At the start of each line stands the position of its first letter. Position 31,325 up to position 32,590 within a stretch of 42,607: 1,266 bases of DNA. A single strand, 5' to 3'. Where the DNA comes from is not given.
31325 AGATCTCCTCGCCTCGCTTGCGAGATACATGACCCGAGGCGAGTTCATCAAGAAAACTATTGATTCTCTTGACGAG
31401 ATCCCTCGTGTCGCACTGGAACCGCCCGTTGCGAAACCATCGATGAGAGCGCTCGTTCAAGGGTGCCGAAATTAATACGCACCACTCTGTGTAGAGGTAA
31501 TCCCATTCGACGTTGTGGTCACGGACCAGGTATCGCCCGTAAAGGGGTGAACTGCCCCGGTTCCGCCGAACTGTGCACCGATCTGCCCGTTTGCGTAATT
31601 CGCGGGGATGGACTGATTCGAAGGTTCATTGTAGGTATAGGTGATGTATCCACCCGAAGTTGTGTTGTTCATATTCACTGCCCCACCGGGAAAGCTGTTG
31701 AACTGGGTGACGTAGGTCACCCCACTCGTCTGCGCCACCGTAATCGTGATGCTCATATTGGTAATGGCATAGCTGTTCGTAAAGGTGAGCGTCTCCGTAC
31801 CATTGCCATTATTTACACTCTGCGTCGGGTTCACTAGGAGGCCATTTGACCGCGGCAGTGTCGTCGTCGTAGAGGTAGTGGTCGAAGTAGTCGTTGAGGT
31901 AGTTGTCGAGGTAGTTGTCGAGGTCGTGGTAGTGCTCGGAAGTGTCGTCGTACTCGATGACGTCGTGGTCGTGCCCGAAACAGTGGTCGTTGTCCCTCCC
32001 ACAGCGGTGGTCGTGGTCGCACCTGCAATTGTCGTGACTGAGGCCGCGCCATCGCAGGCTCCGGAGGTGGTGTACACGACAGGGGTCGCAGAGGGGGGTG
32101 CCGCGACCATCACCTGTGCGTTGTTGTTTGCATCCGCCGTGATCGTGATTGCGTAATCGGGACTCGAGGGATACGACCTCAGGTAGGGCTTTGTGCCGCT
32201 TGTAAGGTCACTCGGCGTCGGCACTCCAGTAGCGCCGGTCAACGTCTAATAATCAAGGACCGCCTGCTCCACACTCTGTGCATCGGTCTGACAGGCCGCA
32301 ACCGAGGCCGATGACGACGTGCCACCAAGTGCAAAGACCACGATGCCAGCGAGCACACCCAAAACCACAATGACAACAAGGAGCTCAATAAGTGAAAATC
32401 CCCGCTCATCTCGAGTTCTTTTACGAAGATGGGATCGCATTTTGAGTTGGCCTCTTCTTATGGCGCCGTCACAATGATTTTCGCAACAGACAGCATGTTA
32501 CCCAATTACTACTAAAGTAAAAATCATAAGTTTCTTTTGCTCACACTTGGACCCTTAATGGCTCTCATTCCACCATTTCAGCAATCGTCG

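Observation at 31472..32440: Type IV pilin-like gene split by a single in-frame TAG: pseudogene, read-through, or PilA-N/PilA-C-style split pilin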

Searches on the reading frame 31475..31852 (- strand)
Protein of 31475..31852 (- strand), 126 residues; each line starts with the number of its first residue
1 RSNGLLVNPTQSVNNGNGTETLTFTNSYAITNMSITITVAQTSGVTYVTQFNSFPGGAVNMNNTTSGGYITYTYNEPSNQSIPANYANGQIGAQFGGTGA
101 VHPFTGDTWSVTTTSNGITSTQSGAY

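Call 49: search_solved_structures(query=A7, max_evalue=10, show_alignments=2)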
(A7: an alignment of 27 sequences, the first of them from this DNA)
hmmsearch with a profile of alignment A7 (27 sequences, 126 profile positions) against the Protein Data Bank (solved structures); distinct sequences matched with E-value up to 10: 5.
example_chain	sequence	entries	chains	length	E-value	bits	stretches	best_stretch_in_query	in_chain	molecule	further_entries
4v1n_R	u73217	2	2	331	0.11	16.1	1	18-68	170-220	TRANSCRIPTION INITIATION FACTOR IIF SUBUNIT BETA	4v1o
5fyw_R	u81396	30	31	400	0.16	15.6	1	18-68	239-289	TRANSCRIPTION INITIATION FACTOR IIF SUBUNIT BETA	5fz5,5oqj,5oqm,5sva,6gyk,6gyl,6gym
7ml4_R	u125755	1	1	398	0.23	15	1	18-68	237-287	Transcription initiation factor IIF subunit beta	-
5k7v_A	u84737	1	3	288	1.1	12.9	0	18-83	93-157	Designed protein HR00C3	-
8z6q_A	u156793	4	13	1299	1.4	12.6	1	45-96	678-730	Spike glycoprotein,Fibritin,Expression Tag | Spike glycoprotein,Fibritin,Spike glycoprotein,Fibritin,Spike glycoprotein,Fibritin,Expres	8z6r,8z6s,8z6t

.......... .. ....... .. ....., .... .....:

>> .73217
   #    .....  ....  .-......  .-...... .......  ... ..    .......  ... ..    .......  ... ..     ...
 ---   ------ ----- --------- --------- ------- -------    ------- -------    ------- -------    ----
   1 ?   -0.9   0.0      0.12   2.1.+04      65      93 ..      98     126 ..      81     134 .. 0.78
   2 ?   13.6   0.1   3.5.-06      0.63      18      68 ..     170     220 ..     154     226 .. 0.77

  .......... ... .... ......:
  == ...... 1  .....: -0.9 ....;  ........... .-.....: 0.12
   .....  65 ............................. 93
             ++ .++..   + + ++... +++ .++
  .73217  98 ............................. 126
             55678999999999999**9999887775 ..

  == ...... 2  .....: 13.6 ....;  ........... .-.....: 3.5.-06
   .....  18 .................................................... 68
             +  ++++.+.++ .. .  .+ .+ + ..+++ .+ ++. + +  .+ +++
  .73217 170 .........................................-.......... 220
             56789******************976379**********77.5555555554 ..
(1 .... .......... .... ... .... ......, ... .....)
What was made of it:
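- On CBM2 (CAZy) / Pfam CBM_2: The profile against PDB sequences finds nothing relevant (call 49).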

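Call 50: search_protein_families(library=pfam, alignment_id=A7, max_evalue=1)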
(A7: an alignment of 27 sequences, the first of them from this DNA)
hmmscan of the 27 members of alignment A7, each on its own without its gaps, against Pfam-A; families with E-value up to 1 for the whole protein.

A. member 1, seq(126 aa): 0 families

B. families by the number of members that match (of 27 scanned): 9 families
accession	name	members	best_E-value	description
PF01592.21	NifU_N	1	0.0056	NifU-like N terminal domain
PF18311.7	Rrp40_N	1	0.025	Exosome complex exonuclease Rrp40 N-terminal domain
PF18145.6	SAVED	1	0.049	SMODS-associated and fused to various effectors sensor domain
PF15780.11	ASH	1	0.068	Abnormal spindle-like microcephaly-assoc'd, ASPM-SPD-2-Hydin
PF18981.6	InlK_D3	1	0.072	Internalin K domain (D3/D4)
PF20622.4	Big_15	1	0.13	Bacterial Ig domain (Big_16)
PF16654.10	DAPDH_C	1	0.17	Diaminopimelic acid dehydrogenase C-terminal domain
PF00938.23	Lipoprotein_3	1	0.22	Lipoprotein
PF21602.3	GldM_3rd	1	0.36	GldM third domain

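Call 71: search_protein_representatives(alignment_id=A7)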
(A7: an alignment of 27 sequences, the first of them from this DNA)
Query: 27 sequences, 126 profile positions. Proteins with E-value up to 0.001 (for the whole library): 642; up to 1e-10: 299; up to 1e-30: 31. The best 150 are listed.
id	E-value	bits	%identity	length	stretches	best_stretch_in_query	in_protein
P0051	1.9e-59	215.7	-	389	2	1-126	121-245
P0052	1.2e-53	197.0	-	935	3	16-126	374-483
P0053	1.9e-45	170.5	-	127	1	2-126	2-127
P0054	3.1e-45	169.8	-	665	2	5-126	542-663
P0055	9.2e-44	165.0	-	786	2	2-126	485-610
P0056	2.0e-43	164.0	-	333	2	2-126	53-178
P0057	6.5e-43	162.3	-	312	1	1-126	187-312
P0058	2.2e-42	160.6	-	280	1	2-126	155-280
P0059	1.4e-41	158.0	-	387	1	1-126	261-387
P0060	1.9e-41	157.6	-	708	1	1-126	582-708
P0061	1.5e-40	154.6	-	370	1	1-121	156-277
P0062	1.7e-40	154.5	-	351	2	4-126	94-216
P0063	1.7e-40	154.5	-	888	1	1-126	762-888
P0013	9.2e-40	152.1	-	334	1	1-126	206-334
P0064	1.4e-39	151.5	-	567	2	5-126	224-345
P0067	4.7e-37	143.4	-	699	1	2-126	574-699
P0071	5.9e-35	136.6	-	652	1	2-126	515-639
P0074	9.7e-34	132.7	-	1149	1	2-126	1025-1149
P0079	7.7e-31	123.3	-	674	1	2-126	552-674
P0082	4.8e-30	120.7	-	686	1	5-126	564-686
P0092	1.4e-28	116.0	-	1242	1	11-126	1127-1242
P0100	2.2e-27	112.1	-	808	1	2-126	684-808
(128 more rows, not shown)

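Call 74: search_protein_families(library=pfam, alignment_id=A8, max_evalue=0.00001)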
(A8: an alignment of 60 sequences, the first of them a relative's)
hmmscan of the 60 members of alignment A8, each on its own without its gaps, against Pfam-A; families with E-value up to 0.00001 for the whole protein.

A. member 1, P0052 (935 aa): 0 families

B. families by the number of members that match (of 60 scanned): 43 families (the first 25 are shown)
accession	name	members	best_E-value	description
PF00150.24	Cellulase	10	6.9e-54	Cellulase (glycosyl hydrolase family 5)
PF07691.17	PA14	8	5.6e-30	PA14 domain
PF00041.27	fn3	8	1.2e-16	Fibronectin type III domain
PF05345.18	He_PIG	7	2.5e-64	Putative Ig domain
PF00331.26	Glyco_hydro_10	5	1.1e-110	Glycosyl hydrolase family 10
PF24908.1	Ig_SIBA-E_2nd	5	2.2e-22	Integrin beta-like protein A-E, second Ig-like domain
PF22612.2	GH113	4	3.2e-58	Glycoside Hydrolase Family 113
PF01833.30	TIG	4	4.1e-36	IPT/TIG domain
PF00759.25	Glyco_hydro_9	3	2.8e-157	Glycosyl hydrolase family 9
PF15902.12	Sortilin-Vps10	3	3.7e-16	Sortilin, neurotensin receptor 3,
PF03067.21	LPMO_10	2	2.5e-34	Lytic polysaccharide mono-oxygenase, cellulose-degrading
PF13004.13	BACON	2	3.2e-12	Putative binding domain, N-terminal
PF19190.6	BACON_2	2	8.6e-12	Viral BACON domain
PF00942.24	CBM_3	2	1.5e-11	Cellulose binding domain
PF13547.12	GTA_TIM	2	1.9e-06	GTA TIM-barrel-like domain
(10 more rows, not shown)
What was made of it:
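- On CBM2 (CAZy) / Pfam CBM_2: The domain is C-terminal in proteins with GH5 (10), GH10 (5), GH113 (4), GH9 (3), LPMO10 (2), GH48, GH6 and GH12 domains (call 74).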

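Call 75: search_protein_families(library=pfam, proteins=[P0054, P0060, P0063, P0067, P0071, P0074, P0079, P0082, P0092, P0100], max_evalue=0.00001)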
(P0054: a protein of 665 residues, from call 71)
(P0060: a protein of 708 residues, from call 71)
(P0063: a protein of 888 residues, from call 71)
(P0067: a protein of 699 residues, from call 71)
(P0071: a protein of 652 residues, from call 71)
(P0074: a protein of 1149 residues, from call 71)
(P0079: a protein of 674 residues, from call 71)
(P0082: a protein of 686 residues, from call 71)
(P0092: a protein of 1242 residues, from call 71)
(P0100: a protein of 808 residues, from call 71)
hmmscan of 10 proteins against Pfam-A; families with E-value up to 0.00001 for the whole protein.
P0054 (665 aa): 2 families
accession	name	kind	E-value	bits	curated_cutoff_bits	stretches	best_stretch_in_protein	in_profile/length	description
PF13517.12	FG-GAP_3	-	1.9e-40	137.7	26.9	4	109-168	1-60/61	FG-GAP-like repeat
PF01839.29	FG-GAP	-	3.3e-26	91.1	22.1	2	104-131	4-37/37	FG-GAP repeat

P0060 (708 aa): 0 families

P0063 (888 aa): 0 families

P0067 (699 aa): 0 families

P0071 (652 aa): 0 families

P0074 (1149 aa): 0 families

P0079 (674 aa): 0 families

P0082 (686 aa): 3 families
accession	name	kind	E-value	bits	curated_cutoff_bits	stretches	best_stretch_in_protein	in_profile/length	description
PF00150.24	Cellulase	-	6.9e-54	183.6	23.5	1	34-336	2-271/272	Cellulase (glycosyl hydrolase family 5)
PF00041.27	fn3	-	1.9e-13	50.9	25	1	378-459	2-83/84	Fibronectin type III domain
PF21910.2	GH85_C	-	4e-07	30.8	27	0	476-550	12-90/95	GH85 endohexosaminidases, C-terminal domain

P0092 (1242 aa): 1 family
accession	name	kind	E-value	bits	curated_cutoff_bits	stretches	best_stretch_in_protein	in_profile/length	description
PF01833.30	TIG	-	6e-16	58.7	20.9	2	506-591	1-84/84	IPT/TIG domain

P0100 (808 aa): 3 families
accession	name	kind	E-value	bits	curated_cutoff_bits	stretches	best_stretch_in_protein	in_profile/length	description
PF05345.18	He_PIG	-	5.4e-34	116.9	24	4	482-546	27-95/96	Putative Ig domain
PF07691.17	PA14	-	2.5e-16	60.2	24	1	559-677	6-134/147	PA14 domain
PF24908.1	Ig_SIBA-E_2nd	-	2.2e-10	41.1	27.8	0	498-538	40-80/117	Integrin beta-like protein A-E, second Ig-like domain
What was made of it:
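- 31475..31852 (-): C-terminal beta-sandwich module of about 125 aa (read-through residues 197-322). It is CBM-like and belongs to no Pfam family. The profile finds 642 representative proteins (call 71), and about half of the 60 long ones carry GH5, GH10, GH113, GH9, GH48, GH6, GH12 or LPMO10 domains (calls 74, 75).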

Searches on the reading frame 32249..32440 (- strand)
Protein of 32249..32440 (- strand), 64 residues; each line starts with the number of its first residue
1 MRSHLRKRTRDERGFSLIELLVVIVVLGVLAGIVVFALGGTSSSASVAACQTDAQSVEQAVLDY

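Call 6: search_protein_families(library=pfam, proteins=[window:32249-32440:-], max_evalue=1)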
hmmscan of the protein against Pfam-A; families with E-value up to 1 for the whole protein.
seq(64 aa): 3 families
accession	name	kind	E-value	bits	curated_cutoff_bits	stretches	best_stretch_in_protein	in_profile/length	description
PF07963.17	N_methyl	-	1.1e-08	34.7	21.2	1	10-34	2-26/27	Prokaryotic N-terminal methylation motif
PF14221.11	DUF4330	-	0.0018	18.9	27.6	1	15-58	14-56/167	Domain of unknown function (DUF4330)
PF05084.19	GRA6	-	0.01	16.3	27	1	4-53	3-52/186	Granule antigen protein (GRA6)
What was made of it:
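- On Type IV pilin / class III signal peptide proteins: PF07963 E 1.1e-8 (34.7 bits against a cut-off of 21.2), call 6.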

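Call 7: search_protein_families(library=ncbifam, proteins=[window:32249-32440:-], max_evalue=1)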
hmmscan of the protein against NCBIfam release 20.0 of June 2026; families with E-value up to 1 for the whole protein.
seq(64 aa): 19 families
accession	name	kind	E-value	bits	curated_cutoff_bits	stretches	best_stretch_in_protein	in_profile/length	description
TIGR01710.1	typeII_sec_gspG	equivalog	1.1e-09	38.4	88.85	1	13-63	1-51/134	type II secretion system major pseudopilin GspG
TIGR01708.2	typeII_sec_gspH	equivalog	4.3e-09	36.6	80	1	12-47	1-36/169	type II secretion system minor pseudopilin GspH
TIGR02532.1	IV_pilin_GFxxxE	domain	2e-08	33.7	16.3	1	13-35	2-24/24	prepilin-type N-terminal cleavage/methylation domain-containing protein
NF040999.1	pilin_ComGC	equivalog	8.8e-05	22.6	75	1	13-61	2-50/84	competence type IV pilus major pilin ComGC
NF041775.1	typeIV_PilA_Myxo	equivalog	0.00028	20.9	400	1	11-35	9-33/214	type IV pilin protein PilA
NF007862.0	PRK10574.1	equivalog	0.00034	20.8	138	1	11-38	3-30/145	prepilin peptidase-dependent pilin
NF007800.0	PRK10506.1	equivalog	0.001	18.9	158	1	8-32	4-28/163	prepilin peptidase-dependent protein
TIGR02596.1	TIGR02596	subfamily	0.0022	18.1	70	1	15-50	1-36/196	Verru_Chthon cassette protein D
TIGR02599.1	TIGR02599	subfamily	0.01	15.1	256.5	1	14-57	1-44/361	Verru_Chthon cassette protein C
NF047828.1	T3SSXpsI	equivalog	0.011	15.8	150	1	13-61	2-50/132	type II secretion system protein XpsI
TIGR02523.1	type_IV_pilV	equivalog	0.013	15.9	52.2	1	13-59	2-48/139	type IV pilus modification protein PilV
NF041013.1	T4P_ComGE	equivalog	0.014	15.5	49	1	13-35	4-26/83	competence type IV pilus minor pilin ComGE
NF038304.1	EPS_HpsC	equivalog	0.014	15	200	1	6-38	14-47/318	hormogonium polysaccharide secretion pseudopilin HpsC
NF007160.0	PRK09598.1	equivalog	0.016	13.5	561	1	8-45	111-148/523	phosphoethanolamine--lipid A transferase EptA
NF007660.0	PRK10332.1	equivalog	0.033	14.7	86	1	10-44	6-36/107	prepilin-type N-terminal cleavage/methylation domain-containing protein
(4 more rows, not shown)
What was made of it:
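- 32399..32440 (-): Class III (prepilin) leader peptide, M1-G14 (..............), with the predicted prepilin-peptidase cleavage after G14. PF07963 E 1.1e-8 (call 6) and TIGR02532 E 2e-8 (call 7).
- On Type IV pilin / class III signal peptide proteins: TIGR02532 E 2e-8, call 7.
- Checked: The N-terminal ORF matches PF07963 N_methyl (E 1.1e-8, above the gathering score) and TIGR02532 (E 2e-8) (calls 6, 7).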

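Call 18: find_encoding_contigs(protein=window:32249-32440:-, flank=10000, max_places=6)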
Protein seq(64 aa) (64 aa): 5 contigs read that carry it; 4 places shown.
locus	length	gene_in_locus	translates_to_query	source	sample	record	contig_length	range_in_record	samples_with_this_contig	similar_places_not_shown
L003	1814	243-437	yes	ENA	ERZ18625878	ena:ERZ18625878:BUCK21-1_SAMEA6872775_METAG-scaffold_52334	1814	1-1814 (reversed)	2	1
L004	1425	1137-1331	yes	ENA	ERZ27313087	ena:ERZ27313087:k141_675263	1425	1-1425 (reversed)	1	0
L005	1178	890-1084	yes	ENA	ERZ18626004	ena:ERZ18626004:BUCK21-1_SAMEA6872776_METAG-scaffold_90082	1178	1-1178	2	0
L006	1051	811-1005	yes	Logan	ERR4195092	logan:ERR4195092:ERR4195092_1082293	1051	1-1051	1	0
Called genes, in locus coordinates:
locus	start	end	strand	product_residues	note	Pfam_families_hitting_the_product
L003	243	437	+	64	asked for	PF07963:N_methyl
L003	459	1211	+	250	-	-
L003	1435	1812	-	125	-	?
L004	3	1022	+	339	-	?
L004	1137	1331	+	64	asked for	PF07963:N_methyl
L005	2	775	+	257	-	?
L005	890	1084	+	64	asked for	PF07963:N_methyl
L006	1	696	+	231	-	?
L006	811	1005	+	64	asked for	PF07963:N_methyl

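Call 37: list_cluster_members(proteins=[window:32249-32440:-, window:31475-32224:-])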
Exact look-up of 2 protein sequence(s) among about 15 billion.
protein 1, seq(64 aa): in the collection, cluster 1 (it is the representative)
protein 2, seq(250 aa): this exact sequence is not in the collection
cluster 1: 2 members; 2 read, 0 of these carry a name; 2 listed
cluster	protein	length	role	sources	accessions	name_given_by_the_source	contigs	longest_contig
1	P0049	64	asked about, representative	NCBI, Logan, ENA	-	-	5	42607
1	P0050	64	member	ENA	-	-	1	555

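Call 39: find_encoding_contigs(protein=P0050, flank=5000, max_places=4)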
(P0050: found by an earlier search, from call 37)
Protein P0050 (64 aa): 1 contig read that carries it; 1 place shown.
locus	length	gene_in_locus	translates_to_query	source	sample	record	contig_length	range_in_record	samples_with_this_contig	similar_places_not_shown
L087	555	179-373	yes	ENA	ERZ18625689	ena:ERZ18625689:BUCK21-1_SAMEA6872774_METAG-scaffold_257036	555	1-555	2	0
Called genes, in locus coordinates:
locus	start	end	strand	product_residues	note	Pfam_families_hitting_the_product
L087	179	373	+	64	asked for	PF07963:N_methyl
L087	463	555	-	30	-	?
